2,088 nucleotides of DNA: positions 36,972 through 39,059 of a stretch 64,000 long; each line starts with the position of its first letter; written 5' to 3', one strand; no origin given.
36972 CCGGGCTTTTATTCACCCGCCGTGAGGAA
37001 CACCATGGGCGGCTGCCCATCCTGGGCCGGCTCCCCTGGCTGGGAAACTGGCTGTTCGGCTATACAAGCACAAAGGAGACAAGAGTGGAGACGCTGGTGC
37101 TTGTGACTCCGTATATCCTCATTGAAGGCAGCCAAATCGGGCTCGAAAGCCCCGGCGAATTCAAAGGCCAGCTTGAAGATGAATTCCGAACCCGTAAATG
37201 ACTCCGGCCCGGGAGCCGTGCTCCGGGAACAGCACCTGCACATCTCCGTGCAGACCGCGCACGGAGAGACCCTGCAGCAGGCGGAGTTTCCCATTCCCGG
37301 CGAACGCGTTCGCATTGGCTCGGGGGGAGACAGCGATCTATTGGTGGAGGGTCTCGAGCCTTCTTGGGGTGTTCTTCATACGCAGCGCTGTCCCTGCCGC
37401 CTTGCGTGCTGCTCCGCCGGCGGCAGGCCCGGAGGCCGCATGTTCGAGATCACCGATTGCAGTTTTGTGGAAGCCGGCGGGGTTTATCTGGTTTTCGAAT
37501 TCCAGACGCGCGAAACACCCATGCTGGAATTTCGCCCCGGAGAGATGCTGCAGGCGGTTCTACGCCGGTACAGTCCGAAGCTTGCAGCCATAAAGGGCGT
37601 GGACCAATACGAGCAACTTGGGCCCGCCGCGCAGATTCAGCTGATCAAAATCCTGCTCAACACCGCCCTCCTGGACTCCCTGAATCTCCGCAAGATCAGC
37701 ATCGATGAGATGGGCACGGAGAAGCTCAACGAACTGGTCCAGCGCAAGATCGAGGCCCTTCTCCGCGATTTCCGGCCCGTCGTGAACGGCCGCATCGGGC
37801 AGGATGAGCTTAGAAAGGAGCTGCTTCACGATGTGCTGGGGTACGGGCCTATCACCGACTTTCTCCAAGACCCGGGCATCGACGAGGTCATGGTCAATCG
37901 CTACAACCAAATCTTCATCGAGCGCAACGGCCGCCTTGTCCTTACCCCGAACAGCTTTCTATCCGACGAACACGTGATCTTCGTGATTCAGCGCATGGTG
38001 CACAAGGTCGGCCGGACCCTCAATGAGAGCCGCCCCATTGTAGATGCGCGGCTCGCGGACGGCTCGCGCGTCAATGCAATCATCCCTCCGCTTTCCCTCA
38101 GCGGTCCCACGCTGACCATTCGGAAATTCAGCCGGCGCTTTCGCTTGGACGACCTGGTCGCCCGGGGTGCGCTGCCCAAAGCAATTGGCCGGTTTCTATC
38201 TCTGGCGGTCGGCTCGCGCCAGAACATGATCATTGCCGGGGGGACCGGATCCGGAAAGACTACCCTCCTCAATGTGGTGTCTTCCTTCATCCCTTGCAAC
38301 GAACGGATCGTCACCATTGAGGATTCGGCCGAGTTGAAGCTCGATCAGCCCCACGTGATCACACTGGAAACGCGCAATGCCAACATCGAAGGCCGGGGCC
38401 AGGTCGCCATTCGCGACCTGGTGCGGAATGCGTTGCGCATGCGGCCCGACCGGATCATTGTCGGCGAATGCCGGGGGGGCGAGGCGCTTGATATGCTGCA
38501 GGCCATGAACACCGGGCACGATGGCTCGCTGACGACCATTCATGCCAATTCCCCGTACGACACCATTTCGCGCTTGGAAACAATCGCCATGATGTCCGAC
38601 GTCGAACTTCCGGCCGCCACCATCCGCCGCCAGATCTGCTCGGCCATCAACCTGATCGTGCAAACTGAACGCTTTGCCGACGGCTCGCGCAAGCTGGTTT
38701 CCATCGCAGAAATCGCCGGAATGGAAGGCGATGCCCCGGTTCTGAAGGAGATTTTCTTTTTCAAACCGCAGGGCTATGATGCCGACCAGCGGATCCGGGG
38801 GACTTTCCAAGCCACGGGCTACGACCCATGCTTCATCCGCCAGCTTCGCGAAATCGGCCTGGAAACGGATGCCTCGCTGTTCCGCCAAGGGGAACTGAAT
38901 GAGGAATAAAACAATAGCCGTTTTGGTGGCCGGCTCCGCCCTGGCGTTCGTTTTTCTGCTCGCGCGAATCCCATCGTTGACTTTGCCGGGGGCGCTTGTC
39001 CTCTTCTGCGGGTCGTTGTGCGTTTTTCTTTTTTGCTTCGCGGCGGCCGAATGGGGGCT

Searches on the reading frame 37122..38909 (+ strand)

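Call 83: search_protein_families(library=pfam, proteins=[window:37122-38909:+], max_evalue=0.00001)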
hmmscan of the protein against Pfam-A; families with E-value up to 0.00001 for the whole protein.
window:37122-38909:+ (595 aa): 1 family
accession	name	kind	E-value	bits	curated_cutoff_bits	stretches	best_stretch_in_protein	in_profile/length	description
PF00437.27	T2SSE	-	3.7e-60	204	24.9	1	241-514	5-275/370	Type II/IV secretion system protein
